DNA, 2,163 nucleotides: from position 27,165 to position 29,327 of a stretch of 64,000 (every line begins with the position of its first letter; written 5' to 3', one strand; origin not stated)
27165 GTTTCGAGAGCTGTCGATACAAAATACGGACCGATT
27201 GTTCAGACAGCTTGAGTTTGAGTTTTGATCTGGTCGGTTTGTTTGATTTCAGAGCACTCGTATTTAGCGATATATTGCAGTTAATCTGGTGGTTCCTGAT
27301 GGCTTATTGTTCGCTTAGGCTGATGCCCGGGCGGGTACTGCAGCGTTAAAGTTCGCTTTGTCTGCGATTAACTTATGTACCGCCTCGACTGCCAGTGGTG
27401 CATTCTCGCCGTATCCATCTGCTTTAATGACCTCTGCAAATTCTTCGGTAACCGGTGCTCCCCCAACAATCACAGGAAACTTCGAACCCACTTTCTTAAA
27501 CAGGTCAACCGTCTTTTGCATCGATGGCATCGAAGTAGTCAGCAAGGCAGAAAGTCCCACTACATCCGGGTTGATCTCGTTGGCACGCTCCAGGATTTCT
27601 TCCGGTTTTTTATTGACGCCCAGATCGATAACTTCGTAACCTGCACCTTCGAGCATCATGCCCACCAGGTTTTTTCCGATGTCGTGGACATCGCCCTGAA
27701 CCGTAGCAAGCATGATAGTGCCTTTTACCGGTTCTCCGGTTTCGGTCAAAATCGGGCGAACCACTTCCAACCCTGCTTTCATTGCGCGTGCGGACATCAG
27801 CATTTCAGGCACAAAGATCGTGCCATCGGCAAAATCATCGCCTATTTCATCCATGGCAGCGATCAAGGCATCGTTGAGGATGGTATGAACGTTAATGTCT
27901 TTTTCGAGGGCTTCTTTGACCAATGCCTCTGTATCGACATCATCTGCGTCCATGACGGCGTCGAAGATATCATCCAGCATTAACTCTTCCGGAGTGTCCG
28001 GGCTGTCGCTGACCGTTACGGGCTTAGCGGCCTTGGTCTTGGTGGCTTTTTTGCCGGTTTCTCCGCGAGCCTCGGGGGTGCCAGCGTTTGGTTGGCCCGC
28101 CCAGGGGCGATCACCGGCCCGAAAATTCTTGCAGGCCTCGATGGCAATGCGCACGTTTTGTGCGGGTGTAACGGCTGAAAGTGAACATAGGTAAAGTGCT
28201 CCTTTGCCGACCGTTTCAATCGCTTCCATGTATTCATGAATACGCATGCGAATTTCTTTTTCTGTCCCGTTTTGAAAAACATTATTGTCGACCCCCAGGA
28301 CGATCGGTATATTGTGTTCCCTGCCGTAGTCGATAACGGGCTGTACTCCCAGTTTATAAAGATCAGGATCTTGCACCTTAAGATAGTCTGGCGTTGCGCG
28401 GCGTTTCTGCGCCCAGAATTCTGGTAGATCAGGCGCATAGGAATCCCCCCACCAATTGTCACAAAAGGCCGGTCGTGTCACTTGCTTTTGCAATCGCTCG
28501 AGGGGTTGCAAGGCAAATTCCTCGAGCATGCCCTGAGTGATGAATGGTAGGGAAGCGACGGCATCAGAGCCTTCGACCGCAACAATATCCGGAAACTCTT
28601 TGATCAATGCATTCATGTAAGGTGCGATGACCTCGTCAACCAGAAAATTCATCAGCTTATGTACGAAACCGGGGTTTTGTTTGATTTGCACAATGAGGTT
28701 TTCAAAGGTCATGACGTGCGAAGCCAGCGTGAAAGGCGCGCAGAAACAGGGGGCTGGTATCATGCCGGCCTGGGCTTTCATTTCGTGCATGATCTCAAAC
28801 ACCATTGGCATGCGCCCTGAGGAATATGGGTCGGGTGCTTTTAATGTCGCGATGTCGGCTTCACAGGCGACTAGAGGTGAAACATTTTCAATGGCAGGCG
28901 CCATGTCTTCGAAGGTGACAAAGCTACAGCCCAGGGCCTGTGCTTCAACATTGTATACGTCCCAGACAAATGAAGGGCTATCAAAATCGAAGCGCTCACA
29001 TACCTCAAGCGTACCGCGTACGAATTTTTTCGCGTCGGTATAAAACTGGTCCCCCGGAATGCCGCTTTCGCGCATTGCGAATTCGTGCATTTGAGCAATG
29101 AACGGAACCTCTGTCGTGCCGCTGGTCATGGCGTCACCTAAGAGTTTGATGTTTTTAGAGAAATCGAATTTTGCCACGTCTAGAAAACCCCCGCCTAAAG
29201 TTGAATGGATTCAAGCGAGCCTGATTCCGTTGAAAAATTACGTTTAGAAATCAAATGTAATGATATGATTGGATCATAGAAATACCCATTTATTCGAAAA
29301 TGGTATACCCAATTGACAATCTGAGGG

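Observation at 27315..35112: Candidate cobalamin-dependent quaternary-amine (glycine betaine) demethylation module: non-Pyl MttB + DMGDH-like oxidase + URO-D/corrinoid fusion + MocR regulator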

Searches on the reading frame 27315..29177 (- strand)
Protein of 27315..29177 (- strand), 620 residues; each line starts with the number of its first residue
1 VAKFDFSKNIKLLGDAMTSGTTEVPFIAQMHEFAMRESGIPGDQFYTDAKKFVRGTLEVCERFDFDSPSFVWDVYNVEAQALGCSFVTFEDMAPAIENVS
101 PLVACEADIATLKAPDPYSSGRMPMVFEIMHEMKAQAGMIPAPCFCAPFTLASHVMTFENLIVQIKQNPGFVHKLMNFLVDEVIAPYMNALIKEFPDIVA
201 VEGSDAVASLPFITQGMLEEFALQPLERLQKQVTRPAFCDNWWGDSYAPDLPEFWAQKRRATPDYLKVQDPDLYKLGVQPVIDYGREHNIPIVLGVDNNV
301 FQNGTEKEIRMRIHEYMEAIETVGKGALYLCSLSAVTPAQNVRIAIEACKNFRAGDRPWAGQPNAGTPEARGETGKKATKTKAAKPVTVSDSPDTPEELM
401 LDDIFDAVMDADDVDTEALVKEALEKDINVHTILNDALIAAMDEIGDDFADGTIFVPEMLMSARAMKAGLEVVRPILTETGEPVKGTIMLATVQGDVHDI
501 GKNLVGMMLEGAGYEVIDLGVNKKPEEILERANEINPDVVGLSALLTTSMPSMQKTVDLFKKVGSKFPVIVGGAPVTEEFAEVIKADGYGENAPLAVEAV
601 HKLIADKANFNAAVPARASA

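Call 4: search_protein_families(library=pfam, proteins=[window:27315-29177:-])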
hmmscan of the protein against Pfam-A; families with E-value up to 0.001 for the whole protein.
window:27315-29177:- (620 aa): 3 families
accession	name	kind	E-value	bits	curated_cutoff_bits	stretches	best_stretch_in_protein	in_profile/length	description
PF02310.24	B12-binding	-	7.1e-31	107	32.1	1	487-596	2-119/121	B12 binding domain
PF01208.23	URO-D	-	8.3e-24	84.7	23.9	1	24-235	18-234/346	Uroporphyrinogen decarboxylase (URO-D)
PF02607.22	B12-binding_2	-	1.7e-21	76.6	23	1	401-473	2-73/74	B12 binding domain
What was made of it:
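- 27315..29177 (-): Separate module: a 620-aa fusion of a complete URO-D/MtaA-fold barrel (about residues 1-360) with an MtgC-type cobalamin-binding domain (about 396-612). Pfam domains (call 4).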

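Call 5: search_protein_families(library=ncbifam, proteins=[window:27315-29177:-])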
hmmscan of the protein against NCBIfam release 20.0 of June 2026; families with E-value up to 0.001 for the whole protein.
window:27315-29177:- (620 aa): 16 families
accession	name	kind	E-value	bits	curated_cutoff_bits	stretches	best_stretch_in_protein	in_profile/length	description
NF047996.1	corrin_MtgC_2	exception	1e-55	188.5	370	1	401-605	5-211/212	glycine betaine-specific corrinoid protein MtgC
TIGR02370.1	pyl_corrinoid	subfamily_domain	4.2e-49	166.6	215.3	1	405-593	3-194/197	methyltransferase cognate corrinoid protein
NF047995.1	corrinoid_MtgC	exception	5.1e-48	163.4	310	1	400-605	4-214/215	glycine betaine-specific corrinoid protein MtgC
TIGR02082.1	metH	equivalog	1.2e-46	158.9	1010.85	1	410-608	656-862/1182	methionine synthase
NF041607.1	dimeth_corrin_MtbC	equivalog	5.6e-44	150.1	350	1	406-603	3-202/203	dimethylamine corrinoid protein MtbC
NF007024.0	PRK09490.1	equivalog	2.8e-38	131.4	1497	1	415-600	680-872/1234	methionine synthase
NF040655.1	MtaC_Meth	equivalog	1.2e-36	126.1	420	1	396-605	31-239/253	methanol--corrinoid protein MtaC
NF040669.1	MtaC2_Meth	equivalog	3.4e-35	121.7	450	1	395-607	37-249/267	methanol--corrinoid protein MtaC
NF004889.0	PRK06252.1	subfamily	4.5e-17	62.1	244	1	35-235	36-232/340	methylcobalamin:coenzyme M methyltransferase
TIGR01463.1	mtaA_cmuA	subfamily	3.9e-14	52.7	235.4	1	29-232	29-228/340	MtaA/CmuA family methyltransferase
NF052513.1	TransRegCarH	equivalog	1.2e-12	47.8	400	1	395-586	79-261/274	HTH-type transcriptional repressor CarH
NF040654.1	MtaA_Meth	equivalog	3.3e-12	46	400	1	76-234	73-229/337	methylcobamide:CoM methyltransferase MtaA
TIGR00640.1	acid_CoA_mut_C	subfamily_domain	8.7e-10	38.7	57.45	1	487-588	4-105/132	methylmalonyl-CoA mutase C-terminal domain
NF002612.0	PRK02261.1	equivalog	8.6e-08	31.8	110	1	486-552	4-70/148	methylaspartate mutase subunit S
NF006944.0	PRK09426.1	equivalog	6.8e-06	24.3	876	1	471-584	577-689/721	methylmalonyl-CoA mutase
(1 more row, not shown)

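Call 21: find_homologous_proteins(query=window:27315-29177:-)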
Query window:27315-29177:- (620 aa): 754 proteins with E <= 0.001 among 8000 candidates; the best 120 are listed.
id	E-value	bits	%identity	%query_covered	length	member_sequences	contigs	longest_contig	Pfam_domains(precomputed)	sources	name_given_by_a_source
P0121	0.0e+0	1370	100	97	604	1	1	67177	PF02607.23,PF01208.24,PF02310.25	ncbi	-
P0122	0.0e+0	1270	90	100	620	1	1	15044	PF02607.23,PF01208.24,PF02310.25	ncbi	-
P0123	0.0e+0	1213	87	100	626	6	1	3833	PF02607.23,PF01208.24,PF02310.25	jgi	jgi:5-methyltetrahydrofolate--homocysteine methyltransferase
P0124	0.0e+0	1208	85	100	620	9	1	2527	PF02607.23,PF01208.24,PF02310.25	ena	-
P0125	0.0e+0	1200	86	100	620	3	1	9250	PF02607.23,PF01208.24,PF02310.25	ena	-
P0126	0.0e+0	1193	86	97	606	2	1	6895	PF02607.23,PF01208.24,PF02310.25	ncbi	-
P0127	0.0e+0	1190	86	98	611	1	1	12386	PF02607.23,PF01208.24,PF02310.25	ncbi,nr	ncbi:MAG: hypothetical protein GY726_02200 [Proteobacteria bacterium]|nr:hypothetical protein [Pseud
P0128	0.0e+0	1188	86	98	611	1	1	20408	PF02607.23,PF01208.24,PF02310.25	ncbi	-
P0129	0.0e+0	1134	81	100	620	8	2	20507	PF02607.23,PF01208.24,PF02310.25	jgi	jgi:5-methyltetrahydrofolate--homocysteine methyltransferase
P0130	0.0e+0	1130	80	100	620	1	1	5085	PF02607.23,PF01208.24,PF02310.25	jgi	jgi:5-methyltetrahydrofolate--homocysteine methyltransferase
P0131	0.0e+0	1064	77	98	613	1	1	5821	PF02607.23,PF01208.24,PF02310.25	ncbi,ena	-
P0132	0.0e+0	1056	75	100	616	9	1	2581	PF02607.23,PF01208.24,PF02310.25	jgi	-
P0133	0.0e+0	1051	75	100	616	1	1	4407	PF02607.23,PF01208.24,PF02310.25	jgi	-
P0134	0.0e+0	1047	75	99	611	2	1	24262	PF02607.23,PF01208.24,PF02310.25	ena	-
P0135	0.0e+0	1046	74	99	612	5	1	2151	PF02607.23,PF01208.24,PF02310.25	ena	-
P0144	1.1e-297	1007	72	98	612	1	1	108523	PF02607.23,PF01208.24,PF02310.25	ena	-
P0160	1.6e-288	977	71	97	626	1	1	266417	PF02607.23,PF01208.24,PF02310.25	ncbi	-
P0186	9.9e-258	875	64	96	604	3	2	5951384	PF02607.23,PF01208.24,PF02310.25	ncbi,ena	-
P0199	3.7e-250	850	61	98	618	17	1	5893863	PF02607.23,PF01208.24,PF02310.25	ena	-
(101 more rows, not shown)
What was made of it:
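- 27315..29177 (-): At least 120 homologue clusters share 58-100% identity and the same three domains (call 21).
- Several sources auto-annotate the protein as methionine synthase (call 21).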

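Call 22: search_solved_structures(query=window:27315-29177:-, max_evalue=0.001)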
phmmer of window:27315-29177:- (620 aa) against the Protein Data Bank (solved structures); distinct sequences matched with E-value up to 0.001: 27.
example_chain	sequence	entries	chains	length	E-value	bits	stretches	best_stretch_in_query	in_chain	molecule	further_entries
1y80_A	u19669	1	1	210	4e-45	158.1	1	402-604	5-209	Predicted cobalamin binding protein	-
7xcn_M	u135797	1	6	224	3.9e-35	125.1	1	403-600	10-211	Trimethylamine methyltransferase corrinoid protein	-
4jgi_A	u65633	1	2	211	1e-31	113.8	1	407-598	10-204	Putative uncharacterized protein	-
1bmt_A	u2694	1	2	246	4.1e-31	111.8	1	422-584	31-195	METHIONINE SYNTHASE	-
8ssd_A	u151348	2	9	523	1.2e-30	110.3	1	413-586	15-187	Methionine synthase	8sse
9cbp_A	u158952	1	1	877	2.3e-30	109.3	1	410-586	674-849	Methionine synthase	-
3bul_A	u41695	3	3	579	2.3e-30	109.3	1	422-584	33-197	Methionine synthase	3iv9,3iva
8ssc_A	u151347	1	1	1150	3.8e-30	108.6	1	410-586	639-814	Methionine synthase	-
9cbq_A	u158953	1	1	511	7.7e-30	107.6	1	410-586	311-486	Methionine synthase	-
9cbo_A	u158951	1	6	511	1.1e-29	107.2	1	410-586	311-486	Methionine synthase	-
9cbr_A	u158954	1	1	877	2.2e-29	106.1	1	410-586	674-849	Methionine synthase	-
1k7y_A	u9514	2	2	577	1.1e-28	103.9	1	422-584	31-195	methionine synthase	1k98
8g3h_A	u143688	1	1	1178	4.7e-28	101.7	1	410-586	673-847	Methionine synthase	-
2i2x_B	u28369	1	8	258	1.3e-26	96.9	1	386-606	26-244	Methyltransferase 1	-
3ezx_A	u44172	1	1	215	8e-26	94.3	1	400-598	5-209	Monomethylamine corrinoid protein 1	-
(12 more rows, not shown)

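Call 24: find_encoding_contigs(protein=P0121, flank=10000, max_places=3)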
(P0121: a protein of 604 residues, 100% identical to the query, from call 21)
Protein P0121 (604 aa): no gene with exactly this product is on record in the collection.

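Call 25: search_dna_similar(query=window:27315-29177:-, collection=plasmids, mode=protein, max_rows=30)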
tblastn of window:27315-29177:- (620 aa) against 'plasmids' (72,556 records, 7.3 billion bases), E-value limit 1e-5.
Records with a match: 146; places in all: 153; records where one place covers at least 80% of the query: 0.
Best place of each record, by identity: <60% 146.
By first word of the organism name: Streptomyces 49; Escherichia 8; Rhodococcus 8; Phyllobacterium 6; Acinetobacter 6; Sinorhizobium 4; Paracoccus 4; Leisingera 4; Acaryochloris 3; Aminobacter 2; and 44 more.
By predicted mobility (MOB-suite, as given by PLSDB): non-mobilizable 113; mobilizable 23; conjugative 10.
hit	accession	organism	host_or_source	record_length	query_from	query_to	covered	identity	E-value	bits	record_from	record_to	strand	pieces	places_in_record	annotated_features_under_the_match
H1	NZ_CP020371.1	Candidatus Thiodictyon syntrophicum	meromictic lake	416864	8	593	54%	28.6%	3e-11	138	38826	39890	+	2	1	cobalamin-dependent protein | uroporphyrinogen decarboxylase family protein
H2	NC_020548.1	Azoarcus sp. KH32C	-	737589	424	606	30%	51.1%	4e-47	186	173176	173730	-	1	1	corrinoid protein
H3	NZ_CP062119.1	Aminobacter sp. SR38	bacterial pure culture,soil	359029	424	612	30%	48.2%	1e-48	190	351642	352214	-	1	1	B12-binding domain-containing protein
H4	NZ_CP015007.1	Aminobacter aminovorans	cell culture,soil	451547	424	612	30%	48.2%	2e-48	190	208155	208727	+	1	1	B12-binding domain-containing protein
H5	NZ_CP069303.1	Shinella sp. PSBB067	monoisolate,Minnesota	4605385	420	613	31%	46.6%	1e-47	187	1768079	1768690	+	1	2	none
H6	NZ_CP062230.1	Mesorhizobium onobrychidis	Sainfoin,pure bacterial culture,Nodule ...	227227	424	613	31%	47.4%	5e-48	189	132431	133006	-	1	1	B12-binding domain-containing protein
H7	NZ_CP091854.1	Terrarubrum flagellatum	cell culture,forest soil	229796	424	609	30%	48.4%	6e-46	182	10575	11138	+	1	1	B12-binding domain-containing protein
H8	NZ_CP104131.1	Sinorhizobium sp. K101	Phaseolus vulgaris,cell ...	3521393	431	613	30%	49.2%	5e-46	183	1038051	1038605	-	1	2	none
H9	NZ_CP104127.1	Sinorhizobium sp. M103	Phaseolus vulgaris,cell ...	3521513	431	613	30%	49.2%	5e-46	183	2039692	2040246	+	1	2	none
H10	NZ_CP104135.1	Sinorhizobium sp. C101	Phaseolus vulgaris,cell ...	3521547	431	613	30%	49.2%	5e-46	183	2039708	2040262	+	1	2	none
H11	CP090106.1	Sinorhizobium meliloti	Medicago,Cell culture,Plant nodule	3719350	431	613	30%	49.2%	5e-46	182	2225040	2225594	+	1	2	cobalamin-binding protein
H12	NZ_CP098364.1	Paracoccus sp. TOH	cell cuture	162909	431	620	31%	46.6%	8e-46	182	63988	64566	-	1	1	B12-binding domain-containing protein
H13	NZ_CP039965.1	Pseudorhodobacter turbinis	single bacterial isolate,Turban shell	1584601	420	609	31%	46.5%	1e-45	181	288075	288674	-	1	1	record has no annotation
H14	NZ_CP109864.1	Paracoccus aminovorans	bacteria,human fecal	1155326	424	613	31%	45.3%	1e-45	182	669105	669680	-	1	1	record has no annotation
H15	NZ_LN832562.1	Paracoccus aminovorans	-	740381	424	613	31%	45.3%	1e-45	181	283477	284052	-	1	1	B12-binding domain-containing protein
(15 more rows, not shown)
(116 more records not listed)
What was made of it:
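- Closest known: CmuA, chloromethane methyltransferase/corrinoid fusion of Methylorubrum extorquens CM4. Different: BLAST similarity to CmuA is 27.5% and restricted to residues 331-608, mainly the corrinoid half (call 25).
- Tried and rejected: CmuA orthology of the fusion was rejected (call 25).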

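Call 27: find_related_loci(query=A1, collection=genome_contigs, flank=10000)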
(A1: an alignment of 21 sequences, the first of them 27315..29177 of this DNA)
Query A1 (620 aa) in genome_contigs; peptide patterns used: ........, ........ (x = any residue, [..] = any of these).
599 stretches matched a pattern (row limit reached: there are more); 587 encode a relative of the query (tblastn E <= 1e-3); the best 80 are kept; 80 distinct loci.
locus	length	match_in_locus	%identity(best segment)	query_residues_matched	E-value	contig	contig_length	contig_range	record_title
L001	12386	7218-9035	86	1-605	0e+0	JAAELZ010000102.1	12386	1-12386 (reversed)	MAG: Proteobacteria bacterium isolate Bpl_19 BplG_CONTIG562964, whole genome shotgun sequence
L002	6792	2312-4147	67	1-612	0e+0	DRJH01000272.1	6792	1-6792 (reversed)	MAG TPA_asm: Gammaproteobacteria bacterium isolate HyVt-412 HyVt-412_k95_3475, whole genome shotgun sequence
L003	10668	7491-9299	66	1-609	0e+0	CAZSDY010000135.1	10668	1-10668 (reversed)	MAG TPA_asm: uncultured Ectothiorhodospiraceae bacterium isolate binchicken_co275_180 genome assembly, contig: NODE_9784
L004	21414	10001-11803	60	1-604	0e+0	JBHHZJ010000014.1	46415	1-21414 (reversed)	MAG: Kiloniellaceae bacterium isolate Maj_1_bin.32 NODE_243_length_46415_cov_15.788309, whole genome shotgun sequence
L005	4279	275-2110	59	1-613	0e+0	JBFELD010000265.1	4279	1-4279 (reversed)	MAG: Kiloniellaceae bacterium isolate Mix_mud02.2020.12.39 k141_815018_length_4279_cov_8.0000, whole genome shotgun sequ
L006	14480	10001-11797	59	17-614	0e+0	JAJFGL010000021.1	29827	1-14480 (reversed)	MAG: Kiloniellaceae bacterium isolate OFTM267 OFTM267_20, whole genome shotgun sequence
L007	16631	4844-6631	58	1-597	0e+0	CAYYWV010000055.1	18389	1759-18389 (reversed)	MAG TPA_asm: uncultured Alphaproteobacteria bacterium isolate SRP216583_co2_152 genome assembly, contig: NODE_2204_lengt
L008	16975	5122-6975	51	1-616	0e+0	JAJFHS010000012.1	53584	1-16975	MAG: Hyphomicrobiales bacterium isolate OFTM307 OFTM307_11, whole genome shotgun sequence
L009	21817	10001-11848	51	3-616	0e+0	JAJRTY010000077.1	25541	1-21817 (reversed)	MAG: Alphaproteobacteria bacterium isolate Dive96_bin10.136 k141_1181502, whole genome shotgun sequence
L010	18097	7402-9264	45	3-616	9e-170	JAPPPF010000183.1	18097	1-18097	MAG: Magnetovibrio sp. isolate SB9158_S7_bin_9 NODE_311_length_18097_cov_13.1465, whole genome shotgun sequence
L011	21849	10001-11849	42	3-607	2e-148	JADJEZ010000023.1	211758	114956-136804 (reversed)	MAG: Betaproteobacteria bacterium isolate Bjer_18-Q3-R1-45_BATAC.230 tig00858318-10-2117060, whole genome shotgun sequen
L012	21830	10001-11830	46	3-605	7e-173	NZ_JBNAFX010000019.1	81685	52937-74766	Leisingera sp. S232 Scaffold19, whole genome shotgun sequence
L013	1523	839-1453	58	401-605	1e-73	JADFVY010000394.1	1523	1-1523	MAG: Proteobacteria bacterium isolate C1.bin.38 k83_2937356, whole genome shotgun sequence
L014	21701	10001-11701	32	23-606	4e-70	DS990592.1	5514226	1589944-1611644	Verrucomicrobiae bacterium DG1235 scf_1104243000192 genomic scaffold, whole genome shotgun sequence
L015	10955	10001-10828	44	335-607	2e-61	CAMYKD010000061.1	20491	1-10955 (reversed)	MAG: uncultured Kiloniellales bacterium isolate ES_M_Alpha_08 genome assembly, contig: scaffold_1648, whole genome shotg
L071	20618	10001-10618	50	403-607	2e-52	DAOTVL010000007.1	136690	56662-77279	MAG TPA_asm: Anaerolineales bacterium isolate H11_54 k163_345967, whole genome shotgun sequence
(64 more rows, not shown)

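Call 44: get_annotated_region(hit=H11, flank=14000)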
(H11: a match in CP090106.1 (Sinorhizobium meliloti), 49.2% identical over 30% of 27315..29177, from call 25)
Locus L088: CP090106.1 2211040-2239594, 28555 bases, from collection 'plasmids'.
description: Sinorhizobium meliloti strain Ak57 plasmid pSymB, complete sequence
organism: Sinorhizobium meliloti (NCBI taxid 382)
taxonomy: Bacteria; Pseudomonadota; Alphaproteobacteria; Hyphomicrobiales; Rhizobiaceae; Sinorhizobium; Sinorhizobium meliloti
host: -; source: Medicago,Cell culture,Plant nodule; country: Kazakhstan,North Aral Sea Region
typing (MOB-suite, as given by PLSDB): non-mobilizable
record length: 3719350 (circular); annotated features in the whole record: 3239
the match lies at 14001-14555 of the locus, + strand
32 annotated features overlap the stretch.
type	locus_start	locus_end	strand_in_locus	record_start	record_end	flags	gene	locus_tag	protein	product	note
CDS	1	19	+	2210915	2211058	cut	-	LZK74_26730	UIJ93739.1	hypothetical protein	-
CDS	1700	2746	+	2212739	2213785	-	-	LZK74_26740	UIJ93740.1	glycine betaine/L-proline ABC transporter ATP-binding protein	-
CDS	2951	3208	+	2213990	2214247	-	-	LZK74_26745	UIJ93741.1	type II toxin-antitoxin system ParD family antitoxin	-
CDS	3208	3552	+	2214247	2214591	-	-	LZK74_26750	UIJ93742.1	type II toxin-antitoxin system RelE/ParE family toxin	-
CDS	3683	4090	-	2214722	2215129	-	-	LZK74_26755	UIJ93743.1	tautomerase family protein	-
CDS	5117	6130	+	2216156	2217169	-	bmt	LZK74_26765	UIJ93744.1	betaine--homocysteine S-methyltransferase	-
CDS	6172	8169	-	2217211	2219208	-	-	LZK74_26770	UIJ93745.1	acyltransferase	-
CDS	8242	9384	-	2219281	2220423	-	-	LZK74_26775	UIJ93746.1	pyridoxal phosphate-dependent aminotransferase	-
CDS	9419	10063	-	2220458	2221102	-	-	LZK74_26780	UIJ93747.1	PAS domain-containing protein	-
CDS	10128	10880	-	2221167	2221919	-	-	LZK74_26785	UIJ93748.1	phosphodiester glycosidase family protein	-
CDS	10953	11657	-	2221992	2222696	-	-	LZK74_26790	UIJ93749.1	ferredoxin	-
CDS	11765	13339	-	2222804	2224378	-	-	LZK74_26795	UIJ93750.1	trimethylamine methyltransferase family protein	-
CDS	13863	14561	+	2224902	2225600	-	-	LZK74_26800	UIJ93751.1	cobalamin-binding protein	-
CDS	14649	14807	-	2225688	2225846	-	-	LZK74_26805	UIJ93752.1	entericidin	-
CDS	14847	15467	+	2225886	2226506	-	-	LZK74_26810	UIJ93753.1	DUF1638 domain-containing protein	-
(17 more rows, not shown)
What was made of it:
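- The S. meliloti cluster itself is in call 44.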
